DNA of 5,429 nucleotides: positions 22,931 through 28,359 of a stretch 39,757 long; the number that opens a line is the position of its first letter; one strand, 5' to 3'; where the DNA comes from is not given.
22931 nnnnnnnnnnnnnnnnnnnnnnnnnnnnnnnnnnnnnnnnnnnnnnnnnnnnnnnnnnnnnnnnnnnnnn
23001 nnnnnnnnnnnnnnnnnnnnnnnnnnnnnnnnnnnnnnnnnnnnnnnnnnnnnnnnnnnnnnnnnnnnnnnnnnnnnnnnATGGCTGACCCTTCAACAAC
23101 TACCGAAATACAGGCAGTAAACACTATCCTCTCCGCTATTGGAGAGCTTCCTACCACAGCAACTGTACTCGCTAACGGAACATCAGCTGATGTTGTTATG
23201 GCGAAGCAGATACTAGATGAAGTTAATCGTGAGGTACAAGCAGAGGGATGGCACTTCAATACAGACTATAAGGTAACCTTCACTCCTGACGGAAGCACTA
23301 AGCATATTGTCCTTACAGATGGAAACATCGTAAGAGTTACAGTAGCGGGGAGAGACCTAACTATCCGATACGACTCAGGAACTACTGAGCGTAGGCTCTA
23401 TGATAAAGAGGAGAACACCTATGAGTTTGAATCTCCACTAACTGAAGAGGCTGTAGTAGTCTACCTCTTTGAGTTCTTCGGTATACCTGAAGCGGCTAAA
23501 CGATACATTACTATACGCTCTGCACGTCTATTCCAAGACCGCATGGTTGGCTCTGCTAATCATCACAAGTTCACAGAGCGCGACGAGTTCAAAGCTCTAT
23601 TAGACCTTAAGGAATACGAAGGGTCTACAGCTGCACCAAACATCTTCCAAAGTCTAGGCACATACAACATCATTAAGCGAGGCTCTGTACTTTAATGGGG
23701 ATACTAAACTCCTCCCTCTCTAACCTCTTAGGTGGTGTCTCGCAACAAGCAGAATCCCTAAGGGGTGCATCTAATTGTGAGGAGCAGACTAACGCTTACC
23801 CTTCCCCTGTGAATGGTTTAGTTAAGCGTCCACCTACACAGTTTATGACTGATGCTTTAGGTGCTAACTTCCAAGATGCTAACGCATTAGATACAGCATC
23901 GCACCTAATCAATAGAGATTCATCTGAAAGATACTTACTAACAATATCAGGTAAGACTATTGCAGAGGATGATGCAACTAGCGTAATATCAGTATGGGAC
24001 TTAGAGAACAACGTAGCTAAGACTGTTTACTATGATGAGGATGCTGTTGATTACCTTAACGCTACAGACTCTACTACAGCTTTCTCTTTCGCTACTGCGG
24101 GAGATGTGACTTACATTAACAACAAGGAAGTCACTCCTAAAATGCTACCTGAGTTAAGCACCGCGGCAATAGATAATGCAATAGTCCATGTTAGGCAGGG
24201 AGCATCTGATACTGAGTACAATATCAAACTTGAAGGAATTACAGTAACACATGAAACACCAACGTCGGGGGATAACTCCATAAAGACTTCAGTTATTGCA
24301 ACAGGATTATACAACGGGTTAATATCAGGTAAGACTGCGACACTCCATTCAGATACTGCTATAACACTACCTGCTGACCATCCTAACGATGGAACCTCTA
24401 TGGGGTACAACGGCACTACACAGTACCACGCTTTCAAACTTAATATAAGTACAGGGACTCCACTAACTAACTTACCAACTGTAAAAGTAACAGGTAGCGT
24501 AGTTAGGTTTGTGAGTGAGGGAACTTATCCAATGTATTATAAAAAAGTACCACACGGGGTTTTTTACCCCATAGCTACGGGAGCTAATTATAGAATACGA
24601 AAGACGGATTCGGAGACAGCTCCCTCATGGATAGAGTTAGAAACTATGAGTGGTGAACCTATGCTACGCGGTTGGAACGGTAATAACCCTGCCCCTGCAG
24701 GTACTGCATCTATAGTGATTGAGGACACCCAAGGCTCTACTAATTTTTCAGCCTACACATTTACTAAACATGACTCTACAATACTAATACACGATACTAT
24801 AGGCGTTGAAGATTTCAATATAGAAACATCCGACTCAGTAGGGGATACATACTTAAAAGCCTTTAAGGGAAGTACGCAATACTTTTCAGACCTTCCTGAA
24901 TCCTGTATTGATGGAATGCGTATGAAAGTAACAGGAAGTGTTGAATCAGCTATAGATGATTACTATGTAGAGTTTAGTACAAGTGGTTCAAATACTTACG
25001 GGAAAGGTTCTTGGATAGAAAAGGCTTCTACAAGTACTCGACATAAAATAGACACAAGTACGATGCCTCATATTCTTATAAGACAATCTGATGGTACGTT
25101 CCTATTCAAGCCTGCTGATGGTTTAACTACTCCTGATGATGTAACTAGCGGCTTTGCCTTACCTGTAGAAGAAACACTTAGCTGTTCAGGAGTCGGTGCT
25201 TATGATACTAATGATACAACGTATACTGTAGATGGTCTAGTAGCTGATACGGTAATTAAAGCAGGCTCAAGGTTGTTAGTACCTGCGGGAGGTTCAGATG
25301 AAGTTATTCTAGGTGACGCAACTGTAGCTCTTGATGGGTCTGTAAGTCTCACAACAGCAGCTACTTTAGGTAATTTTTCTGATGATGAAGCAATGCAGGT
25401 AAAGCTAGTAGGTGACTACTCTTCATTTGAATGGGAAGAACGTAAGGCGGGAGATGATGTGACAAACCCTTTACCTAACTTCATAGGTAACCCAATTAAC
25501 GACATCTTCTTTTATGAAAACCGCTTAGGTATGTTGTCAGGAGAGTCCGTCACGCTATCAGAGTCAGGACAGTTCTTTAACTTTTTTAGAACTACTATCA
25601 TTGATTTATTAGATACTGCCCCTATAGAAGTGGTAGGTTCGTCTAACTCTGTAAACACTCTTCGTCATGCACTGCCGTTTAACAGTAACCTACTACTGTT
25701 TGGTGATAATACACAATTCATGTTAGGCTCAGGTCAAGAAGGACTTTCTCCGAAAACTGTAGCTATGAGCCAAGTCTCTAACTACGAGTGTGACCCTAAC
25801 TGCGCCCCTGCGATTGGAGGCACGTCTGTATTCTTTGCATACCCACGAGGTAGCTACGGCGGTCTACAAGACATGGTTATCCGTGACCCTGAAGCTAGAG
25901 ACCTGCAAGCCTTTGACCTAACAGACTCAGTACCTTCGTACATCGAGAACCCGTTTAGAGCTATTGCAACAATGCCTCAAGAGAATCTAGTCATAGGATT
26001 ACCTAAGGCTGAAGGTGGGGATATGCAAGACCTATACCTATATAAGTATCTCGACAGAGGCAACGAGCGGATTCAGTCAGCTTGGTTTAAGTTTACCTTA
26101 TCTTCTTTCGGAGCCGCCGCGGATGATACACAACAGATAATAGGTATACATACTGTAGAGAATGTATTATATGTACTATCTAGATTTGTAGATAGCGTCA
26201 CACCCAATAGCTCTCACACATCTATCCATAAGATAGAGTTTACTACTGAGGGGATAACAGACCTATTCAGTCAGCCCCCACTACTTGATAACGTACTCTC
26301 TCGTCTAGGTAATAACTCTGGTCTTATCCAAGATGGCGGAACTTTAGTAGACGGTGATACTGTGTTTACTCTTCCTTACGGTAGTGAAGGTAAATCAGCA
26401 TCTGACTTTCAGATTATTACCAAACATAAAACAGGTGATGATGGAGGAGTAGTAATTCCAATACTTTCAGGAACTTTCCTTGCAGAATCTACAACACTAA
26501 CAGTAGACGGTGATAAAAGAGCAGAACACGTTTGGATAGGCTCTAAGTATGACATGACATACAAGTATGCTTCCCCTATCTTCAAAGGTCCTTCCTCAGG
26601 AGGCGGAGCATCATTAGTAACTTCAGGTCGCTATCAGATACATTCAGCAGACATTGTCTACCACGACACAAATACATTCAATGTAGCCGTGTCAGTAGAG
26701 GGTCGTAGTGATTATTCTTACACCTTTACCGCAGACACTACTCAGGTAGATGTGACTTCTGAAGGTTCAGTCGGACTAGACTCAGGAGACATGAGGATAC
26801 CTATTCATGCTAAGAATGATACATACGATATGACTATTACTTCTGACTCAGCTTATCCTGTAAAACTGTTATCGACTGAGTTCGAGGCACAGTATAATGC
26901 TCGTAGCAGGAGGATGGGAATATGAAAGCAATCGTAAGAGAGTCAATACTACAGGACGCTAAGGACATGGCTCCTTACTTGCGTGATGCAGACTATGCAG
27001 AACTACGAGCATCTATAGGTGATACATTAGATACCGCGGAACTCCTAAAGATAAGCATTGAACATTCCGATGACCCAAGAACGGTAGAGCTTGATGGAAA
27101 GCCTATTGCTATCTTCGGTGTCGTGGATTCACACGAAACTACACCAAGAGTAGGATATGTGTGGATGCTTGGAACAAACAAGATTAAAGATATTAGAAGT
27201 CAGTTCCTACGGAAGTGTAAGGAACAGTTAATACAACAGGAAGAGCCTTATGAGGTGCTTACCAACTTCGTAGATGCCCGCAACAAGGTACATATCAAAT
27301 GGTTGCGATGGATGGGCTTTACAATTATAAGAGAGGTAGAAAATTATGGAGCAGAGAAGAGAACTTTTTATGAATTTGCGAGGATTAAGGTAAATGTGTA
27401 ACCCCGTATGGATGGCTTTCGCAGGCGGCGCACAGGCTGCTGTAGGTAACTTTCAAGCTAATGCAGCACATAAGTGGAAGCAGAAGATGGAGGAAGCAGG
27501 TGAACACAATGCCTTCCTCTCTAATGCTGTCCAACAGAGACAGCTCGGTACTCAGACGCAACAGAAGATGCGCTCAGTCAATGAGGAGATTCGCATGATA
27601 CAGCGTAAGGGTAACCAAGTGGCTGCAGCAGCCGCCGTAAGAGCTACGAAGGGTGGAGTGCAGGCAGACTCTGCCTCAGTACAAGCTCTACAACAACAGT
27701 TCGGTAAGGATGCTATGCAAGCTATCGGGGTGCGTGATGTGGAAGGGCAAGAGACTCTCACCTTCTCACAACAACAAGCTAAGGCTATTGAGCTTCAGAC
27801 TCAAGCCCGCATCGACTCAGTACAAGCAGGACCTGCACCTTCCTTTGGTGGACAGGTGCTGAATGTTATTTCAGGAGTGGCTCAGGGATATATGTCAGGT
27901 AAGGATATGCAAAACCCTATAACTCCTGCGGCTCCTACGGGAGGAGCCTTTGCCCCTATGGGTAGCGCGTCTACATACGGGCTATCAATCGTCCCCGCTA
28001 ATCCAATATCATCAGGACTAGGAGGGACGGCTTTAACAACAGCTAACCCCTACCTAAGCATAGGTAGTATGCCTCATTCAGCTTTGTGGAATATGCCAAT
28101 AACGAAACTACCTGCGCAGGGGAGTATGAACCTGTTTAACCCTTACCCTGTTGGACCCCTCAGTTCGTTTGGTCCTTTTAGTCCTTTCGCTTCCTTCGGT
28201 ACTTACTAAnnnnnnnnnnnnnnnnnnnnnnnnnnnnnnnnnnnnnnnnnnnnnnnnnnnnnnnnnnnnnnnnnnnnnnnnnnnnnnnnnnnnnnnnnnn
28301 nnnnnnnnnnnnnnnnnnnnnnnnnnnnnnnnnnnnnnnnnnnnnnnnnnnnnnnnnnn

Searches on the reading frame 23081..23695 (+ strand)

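Call 7: search_protein_families(library=phrogs, proteins=[window:23081-23695:+], max_evalue=0.001)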
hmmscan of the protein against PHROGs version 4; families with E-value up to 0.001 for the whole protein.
window:23081-23695:+ (204 aa): 1 family
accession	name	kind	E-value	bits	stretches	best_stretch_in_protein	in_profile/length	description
phrog_446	-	tail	1e-44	153.7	1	5-193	8-189/213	tail protein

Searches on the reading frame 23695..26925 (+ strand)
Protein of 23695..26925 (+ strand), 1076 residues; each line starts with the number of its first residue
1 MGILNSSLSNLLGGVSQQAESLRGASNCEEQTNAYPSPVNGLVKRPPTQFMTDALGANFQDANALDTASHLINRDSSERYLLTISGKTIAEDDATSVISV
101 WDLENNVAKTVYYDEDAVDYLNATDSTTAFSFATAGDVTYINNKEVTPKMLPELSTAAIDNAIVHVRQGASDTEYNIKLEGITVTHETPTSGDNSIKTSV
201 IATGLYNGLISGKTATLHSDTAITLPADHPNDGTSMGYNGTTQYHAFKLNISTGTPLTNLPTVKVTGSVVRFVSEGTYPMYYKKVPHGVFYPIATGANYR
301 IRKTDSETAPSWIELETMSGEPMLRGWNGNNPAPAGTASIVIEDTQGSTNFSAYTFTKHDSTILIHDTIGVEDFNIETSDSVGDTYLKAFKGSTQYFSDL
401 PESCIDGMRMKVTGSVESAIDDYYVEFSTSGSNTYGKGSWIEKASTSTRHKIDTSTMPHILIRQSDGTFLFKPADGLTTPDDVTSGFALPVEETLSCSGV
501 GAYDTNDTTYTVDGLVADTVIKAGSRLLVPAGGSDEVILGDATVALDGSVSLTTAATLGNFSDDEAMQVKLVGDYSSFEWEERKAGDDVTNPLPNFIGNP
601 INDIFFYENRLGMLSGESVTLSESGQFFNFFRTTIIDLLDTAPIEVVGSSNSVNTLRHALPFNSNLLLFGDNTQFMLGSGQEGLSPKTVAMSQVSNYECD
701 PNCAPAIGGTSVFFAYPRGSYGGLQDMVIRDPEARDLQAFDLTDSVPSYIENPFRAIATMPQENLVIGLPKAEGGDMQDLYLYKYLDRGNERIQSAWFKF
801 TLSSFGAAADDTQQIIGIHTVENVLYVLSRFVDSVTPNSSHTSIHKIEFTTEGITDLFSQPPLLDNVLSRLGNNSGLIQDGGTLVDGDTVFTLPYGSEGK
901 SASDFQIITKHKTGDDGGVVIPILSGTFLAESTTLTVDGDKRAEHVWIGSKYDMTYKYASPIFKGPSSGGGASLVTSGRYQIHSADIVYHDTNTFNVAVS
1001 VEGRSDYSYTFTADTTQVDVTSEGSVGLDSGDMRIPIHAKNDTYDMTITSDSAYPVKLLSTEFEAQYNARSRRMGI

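Call 7: search_protein_families(library=phrogs, proteins=[window:23695-26925:+], max_evalue=0.001)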
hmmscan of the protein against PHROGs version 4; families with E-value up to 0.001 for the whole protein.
window:23695-26925:+ (1076 aa): 1 family
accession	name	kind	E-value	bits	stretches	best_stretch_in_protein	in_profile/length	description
phrog_457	-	tail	9.1e-185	617.5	1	1-1074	1-793/793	tail protein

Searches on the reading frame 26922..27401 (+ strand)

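Call 7: search_protein_families(library=phrogs, proteins=[window:26922-27401:+], max_evalue=0.001)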
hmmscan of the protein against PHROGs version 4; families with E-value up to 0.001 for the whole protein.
window:26922-27401:+ (159 aa): 2 families
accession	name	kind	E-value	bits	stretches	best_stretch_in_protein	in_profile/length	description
phrog_308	-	head and packaging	1.6e-37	130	1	3-154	3-148/151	internal virion protein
phrog_4177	-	unknown function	4.5e-07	31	1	53-156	43-143/143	-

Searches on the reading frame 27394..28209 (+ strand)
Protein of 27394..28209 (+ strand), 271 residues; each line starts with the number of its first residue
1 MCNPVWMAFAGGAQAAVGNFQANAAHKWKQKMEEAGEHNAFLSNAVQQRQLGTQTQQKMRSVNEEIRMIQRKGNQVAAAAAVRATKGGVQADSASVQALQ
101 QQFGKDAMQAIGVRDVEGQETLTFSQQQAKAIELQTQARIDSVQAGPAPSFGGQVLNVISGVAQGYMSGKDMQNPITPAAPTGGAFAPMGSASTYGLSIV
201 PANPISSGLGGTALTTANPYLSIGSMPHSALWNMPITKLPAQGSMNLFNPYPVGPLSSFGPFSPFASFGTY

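Call 7: search_protein_families(library=phrogs, proteins=[window:27394-28209:+], max_evalue=0.001)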
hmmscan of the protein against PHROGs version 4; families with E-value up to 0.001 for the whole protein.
window:27394-28209:+ (271 aa): 1 family
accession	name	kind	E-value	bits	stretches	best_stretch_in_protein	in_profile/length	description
phrog_805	-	head and packaging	4.6e-13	50.6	1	1-177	1-180/189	internal virion protein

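Call 81: search_protein_families(library=pfam, proteins=[window:27394-28209:+], max_evalue=0.01)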
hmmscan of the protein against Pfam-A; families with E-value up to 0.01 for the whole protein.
window:27394-28209:+ (271 aa): 1 family
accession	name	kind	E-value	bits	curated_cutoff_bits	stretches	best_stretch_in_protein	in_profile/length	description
PF24072.1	T7_gp14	-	4.6e-10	40.1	27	1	1-180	1-166/187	T7 virus internal virion protein gp14 family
